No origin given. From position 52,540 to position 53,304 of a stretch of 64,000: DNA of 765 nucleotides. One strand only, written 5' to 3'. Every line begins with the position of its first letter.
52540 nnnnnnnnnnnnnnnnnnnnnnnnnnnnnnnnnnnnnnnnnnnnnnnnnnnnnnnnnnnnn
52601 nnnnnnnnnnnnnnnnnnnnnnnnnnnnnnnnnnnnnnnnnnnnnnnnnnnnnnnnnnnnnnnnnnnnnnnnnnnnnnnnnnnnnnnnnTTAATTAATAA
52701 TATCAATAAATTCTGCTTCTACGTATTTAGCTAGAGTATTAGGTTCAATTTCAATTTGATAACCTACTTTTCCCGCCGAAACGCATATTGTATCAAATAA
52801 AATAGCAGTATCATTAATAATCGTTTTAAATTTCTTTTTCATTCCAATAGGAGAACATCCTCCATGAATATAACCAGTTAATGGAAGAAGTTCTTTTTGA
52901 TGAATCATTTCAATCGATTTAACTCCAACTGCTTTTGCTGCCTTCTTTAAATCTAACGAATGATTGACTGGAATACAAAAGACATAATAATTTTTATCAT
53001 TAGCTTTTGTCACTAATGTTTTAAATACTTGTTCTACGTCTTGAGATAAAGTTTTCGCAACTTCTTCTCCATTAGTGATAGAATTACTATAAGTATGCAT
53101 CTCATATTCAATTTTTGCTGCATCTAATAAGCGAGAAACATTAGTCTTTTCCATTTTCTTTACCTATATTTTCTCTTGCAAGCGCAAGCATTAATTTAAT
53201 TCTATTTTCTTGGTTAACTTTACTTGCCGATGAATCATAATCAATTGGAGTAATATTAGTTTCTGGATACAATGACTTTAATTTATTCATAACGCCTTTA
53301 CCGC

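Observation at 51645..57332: Split double-activase/dehydratase-like pair translationally coupled to a YbaK tRNA deacylase and an M42 aminopeptidase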

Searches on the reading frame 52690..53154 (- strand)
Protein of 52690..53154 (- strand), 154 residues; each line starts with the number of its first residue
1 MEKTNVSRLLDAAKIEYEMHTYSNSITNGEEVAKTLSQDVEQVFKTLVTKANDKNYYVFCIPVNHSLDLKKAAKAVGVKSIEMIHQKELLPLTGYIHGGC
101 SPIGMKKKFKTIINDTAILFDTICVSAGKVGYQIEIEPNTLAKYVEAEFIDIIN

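Call 5: search_protein_families(library=pfam, proteins=[window:52690-53154:-])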
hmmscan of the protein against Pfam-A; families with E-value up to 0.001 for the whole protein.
window:52690-53154:- (154 aa): 1 family
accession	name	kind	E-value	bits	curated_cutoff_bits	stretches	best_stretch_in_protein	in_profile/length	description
PF04073.20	tRNA_edit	-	2.5e-27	95.9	25.5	1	29-143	7-122/123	Aminoacyl-tRNA editing domain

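Call 6: search_protein_families(library=ncbifam, proteins=[window:52690-53154:-])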
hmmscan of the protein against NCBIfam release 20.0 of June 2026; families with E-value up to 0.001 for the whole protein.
window:52690-53154:- (154 aa): 5 families
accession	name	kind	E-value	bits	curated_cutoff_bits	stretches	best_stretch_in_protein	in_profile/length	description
TIGR00011.1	YbaK_EbsC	equivalog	9.5e-55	184.5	153.25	1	4-152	1-151/152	Cys-tRNA(Pro) deacylase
NF007951.0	PRK10670.1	equivalog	4e-34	117.8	243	1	6-153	4-156/159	Cys-tRNA(Pro)/Cys-tRNA(Cys) deacylase YbaK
NF006625.0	PRK09194.1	equivalog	4.4e-10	39.1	558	1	21-134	252-364/559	proline--tRNA ligase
TIGR00409.1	proS_fam_II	equivalog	0.00032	19.7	306.7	1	12-134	246-370/568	proline--tRNA ligase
NF003274.0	PRK04262.1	equivalog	0.00063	18.9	244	1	17-139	194-311/347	hydroxymethylglutaryl-CoA synthase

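Call 68: find_homologous_proteins(query=window:52690-53154:-)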
Query window:52690-53154:- (154 aa): 8000 proteins with E <= 0.001 among 8000 candidates; the best 120 are listed.
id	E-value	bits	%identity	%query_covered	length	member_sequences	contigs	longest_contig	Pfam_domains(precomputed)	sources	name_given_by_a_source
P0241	1.5e-94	331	99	100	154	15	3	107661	PF04073.21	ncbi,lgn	-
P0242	1.5e-85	302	87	100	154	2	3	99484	PF04073.21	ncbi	-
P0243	1.6e-85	302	88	100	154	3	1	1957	PF04073.21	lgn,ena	-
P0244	1.2e-74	267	77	100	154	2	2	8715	PF04073.21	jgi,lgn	jgi:Cys-tRNA(Pro)/Cys-tRNA(Cys) deacylase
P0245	3.0e-70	253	77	99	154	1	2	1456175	PF04073.21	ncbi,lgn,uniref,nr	ncbi:Cys-tRNA(Pro) deacylase [Acholeplasma hippikon]|uniref:Cys-tRNA(Pro)/Cys-tRNA(Cys) deacylase n=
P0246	4.6e-70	252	75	100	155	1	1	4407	PF04073.21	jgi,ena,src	-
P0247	3.0e-69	249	73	100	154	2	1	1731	PF04073.21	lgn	-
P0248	3.1e-69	249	76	100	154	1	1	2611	PF04073.21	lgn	-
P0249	9.7e-69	248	74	100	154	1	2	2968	PF04073.21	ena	-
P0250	1.4e-68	247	73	100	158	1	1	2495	PF04073.21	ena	-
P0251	4.0e-68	246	71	100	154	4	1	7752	PF04073.21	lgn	-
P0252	1.5e-67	244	75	99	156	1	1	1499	PF04073.21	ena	-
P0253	1.8e-67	244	71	100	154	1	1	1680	PF04073.21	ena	-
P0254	3.0e-67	243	73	100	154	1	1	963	PF04073.21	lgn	-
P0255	3.7e-67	243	72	100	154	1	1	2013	PF04073.21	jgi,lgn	-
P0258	9.6e-67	241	73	100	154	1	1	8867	PF04073.21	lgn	-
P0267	2.8e-65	237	72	99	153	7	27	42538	PF04073.21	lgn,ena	-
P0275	4.1e-63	230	70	99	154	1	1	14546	PF04073.21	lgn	-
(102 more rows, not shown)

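Call 69: find_encoding_contigs(protein=P0245, flank=6000, max_places=1)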
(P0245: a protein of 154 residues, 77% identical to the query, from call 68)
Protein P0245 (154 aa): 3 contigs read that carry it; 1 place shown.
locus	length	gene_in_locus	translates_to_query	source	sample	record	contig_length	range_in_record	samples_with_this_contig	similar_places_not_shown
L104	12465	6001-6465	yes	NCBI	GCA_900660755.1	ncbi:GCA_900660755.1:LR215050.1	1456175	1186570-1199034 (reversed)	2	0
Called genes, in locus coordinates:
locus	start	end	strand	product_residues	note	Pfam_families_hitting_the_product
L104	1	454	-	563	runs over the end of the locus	-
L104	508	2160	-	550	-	PF16403:Bact_surface_Ig-like (faint)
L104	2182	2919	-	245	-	PF00089:Trypsin (weak), PF13365:Trypsin_2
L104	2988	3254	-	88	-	-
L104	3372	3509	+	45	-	-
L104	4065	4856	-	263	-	PF12840:HTH_20 (faint), PF13730:HTH_36 (faint), PF13545:HTH_Crp_2 (faint), PF27297:AF_0843 (faint), PF27612:WHD_RepA_N (faint), PF12802:MarR_2 (faint), PF25213:HVO_A0261_N (faint), PF01978:TrmB (faint), +3 more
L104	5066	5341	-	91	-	-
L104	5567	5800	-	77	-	-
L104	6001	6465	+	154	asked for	PF04073:tRNA_edit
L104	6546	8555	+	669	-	-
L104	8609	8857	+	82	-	-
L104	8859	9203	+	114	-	PF06108:DUF952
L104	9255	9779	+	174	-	PF13302:Acetyltransf_3, PF00583:Acetyltransf_1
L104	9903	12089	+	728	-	PF20578:aBig_2 (weak), PF00704:Glyco_hydro_18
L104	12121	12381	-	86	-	-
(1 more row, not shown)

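Call 70: find_encoding_contigs(protein=P0244, flank=6000, max_places=1)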
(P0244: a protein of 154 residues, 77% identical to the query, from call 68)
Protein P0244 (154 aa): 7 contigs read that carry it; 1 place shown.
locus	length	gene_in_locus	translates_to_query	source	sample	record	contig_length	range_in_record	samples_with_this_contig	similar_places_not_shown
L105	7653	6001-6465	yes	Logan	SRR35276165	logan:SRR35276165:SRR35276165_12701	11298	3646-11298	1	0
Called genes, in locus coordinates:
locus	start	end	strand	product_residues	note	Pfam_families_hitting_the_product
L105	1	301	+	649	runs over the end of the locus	PF00005:ABC_tran, PF17912:OB_MalK (faint), PF08402:TOBE_2 (weak)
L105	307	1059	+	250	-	PF06271:RDD (weak)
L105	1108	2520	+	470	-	PF01547:SBP_bac_1, PF13416:SBP_bac_8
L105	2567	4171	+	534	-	PF00528:BPD_transp_1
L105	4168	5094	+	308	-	PF00528:BPD_transp_1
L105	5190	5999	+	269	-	PF02811:PHP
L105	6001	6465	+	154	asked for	PF04073:tRNA_edit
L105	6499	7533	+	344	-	PF05343:Peptidase_M42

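Call 71: find_encoding_contigs(protein=P0267, flank=6000, max_places=1)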
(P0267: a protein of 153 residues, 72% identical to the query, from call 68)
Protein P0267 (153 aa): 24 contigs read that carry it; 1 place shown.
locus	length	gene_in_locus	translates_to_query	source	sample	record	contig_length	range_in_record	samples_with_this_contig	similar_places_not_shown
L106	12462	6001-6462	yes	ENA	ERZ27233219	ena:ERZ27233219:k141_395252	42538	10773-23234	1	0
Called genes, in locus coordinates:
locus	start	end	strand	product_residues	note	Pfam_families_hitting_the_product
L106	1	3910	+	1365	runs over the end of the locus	PF00149:Metallophos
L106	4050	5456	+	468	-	PF13537:GATase_7, PF00156:Pribosyltran (weak)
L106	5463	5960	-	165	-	PF03167:UDG (weak)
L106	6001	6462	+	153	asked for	PF04073:tRNA_edit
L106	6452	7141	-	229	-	PF04973:NMN_transporter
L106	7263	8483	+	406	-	PF02492:cobW, PF07683:CobW_C (weak)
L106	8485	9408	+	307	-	PF02492:cobW, PF21537:DUF1980_C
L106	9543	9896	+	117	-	PF01022:HTH_5, PF12840:HTH_20 (weak)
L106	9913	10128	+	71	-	PF00403:HMA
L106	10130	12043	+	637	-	PF00122:E1-E2_ATPase, PF00702:Hydrolase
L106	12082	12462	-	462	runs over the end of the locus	PF13522:GATase_6, PF13537:GATase_7, PF00156:Pribosyltran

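Call 72: find_encoding_contigs(protein=P0258, flank=6000, max_places=1)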
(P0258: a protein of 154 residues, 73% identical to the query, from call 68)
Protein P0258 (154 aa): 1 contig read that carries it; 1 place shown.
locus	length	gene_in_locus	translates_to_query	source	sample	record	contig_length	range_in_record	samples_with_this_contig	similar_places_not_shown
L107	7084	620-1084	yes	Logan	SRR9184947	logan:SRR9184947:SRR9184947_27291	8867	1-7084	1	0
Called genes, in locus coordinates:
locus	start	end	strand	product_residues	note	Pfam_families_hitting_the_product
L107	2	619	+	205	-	?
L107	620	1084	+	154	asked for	PF04073:tRNA_edit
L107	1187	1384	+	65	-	PF00313:CSD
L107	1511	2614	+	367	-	PF01926:MMR_HSR1, PF02421:FeoB_N, PF06071:YchF-GTPase_C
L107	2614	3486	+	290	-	PF01734:Patatin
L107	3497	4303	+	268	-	PF02673:BacA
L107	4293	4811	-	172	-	PF07155:ECF-ribofla_trS, PF12822:ECF_trnsprt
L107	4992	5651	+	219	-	PF03167:UDG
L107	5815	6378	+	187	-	PF09515:Thia_YuaJ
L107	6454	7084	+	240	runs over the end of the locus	PF20772:TACO1_YebC_N, PF01709:Transcrip_reg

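Call 73: find_encoding_contigs(protein=P0251, flank=6000, max_places=1)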
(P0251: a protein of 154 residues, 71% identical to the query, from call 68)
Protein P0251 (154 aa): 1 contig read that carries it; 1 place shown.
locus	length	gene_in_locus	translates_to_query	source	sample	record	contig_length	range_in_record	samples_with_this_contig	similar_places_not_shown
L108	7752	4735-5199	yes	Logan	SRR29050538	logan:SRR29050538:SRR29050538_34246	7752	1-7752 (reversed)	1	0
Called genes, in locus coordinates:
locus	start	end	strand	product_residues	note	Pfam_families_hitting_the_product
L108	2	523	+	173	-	?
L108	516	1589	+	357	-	PF00149:Metallophos, PF12850:Metallophos_2 (faint)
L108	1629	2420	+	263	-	PF13175:AAA_15 (faint), PF00005:ABC_tran, PF13304:AAA_21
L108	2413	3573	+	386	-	PF12679:ABC2_membrane_2, PF12698:ABC2_membrane_3, PF01061:ABC2_membrane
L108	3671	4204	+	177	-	PF00210:Ferritin (faint), PF02915:Rubrerythrin, PF21349:RUBY_RBDX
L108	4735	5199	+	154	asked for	PF04073:tRNA_edit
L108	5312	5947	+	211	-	PF02517:Rce1-like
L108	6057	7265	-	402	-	PF00999:Na_H_Exchanger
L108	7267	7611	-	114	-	PF00543:P-II (weak)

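Call 74: find_encoding_contigs(protein=P0275, flank=6000, max_places=1)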
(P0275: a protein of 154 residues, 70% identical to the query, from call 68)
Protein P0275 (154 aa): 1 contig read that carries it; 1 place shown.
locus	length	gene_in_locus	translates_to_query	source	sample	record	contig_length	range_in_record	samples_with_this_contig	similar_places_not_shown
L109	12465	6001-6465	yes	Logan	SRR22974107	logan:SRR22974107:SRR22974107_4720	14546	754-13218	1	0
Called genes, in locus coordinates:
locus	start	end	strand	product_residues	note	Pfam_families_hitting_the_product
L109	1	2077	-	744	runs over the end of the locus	PF00664:ABC_membrane, PF00005:ABC_tran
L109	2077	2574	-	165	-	PF00692:dUTPase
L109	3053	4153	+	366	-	PF02749:QRPTase_N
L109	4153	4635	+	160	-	PF02542:YgbB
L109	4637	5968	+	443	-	PF01946:Thi4 (weak), PF07992:Pyr_redox_2 (weak), PF00890:FAD_binding_2 (weak), PF01266:DAO (weak), PF12831:FAD_oxidored, PF13450:NAD_binding_8 (faint)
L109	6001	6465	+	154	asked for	PF04073:tRNA_edit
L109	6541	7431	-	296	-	PF01745:IPT (faint), PF01715:IPPT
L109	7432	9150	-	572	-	PF02518:HATPase_c, PF13589:HATPase_c_3, PF01119:DNA_mis_repair, PF08676:MutL_C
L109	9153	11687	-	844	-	PF01624:MutS_I, PF05188:MutS_II (weak), PF05192:MutS_III, PF05190:MutS_IV, PF00488:MutS_V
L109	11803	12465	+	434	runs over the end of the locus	PF02040:ArsB, PF03600:CitMHS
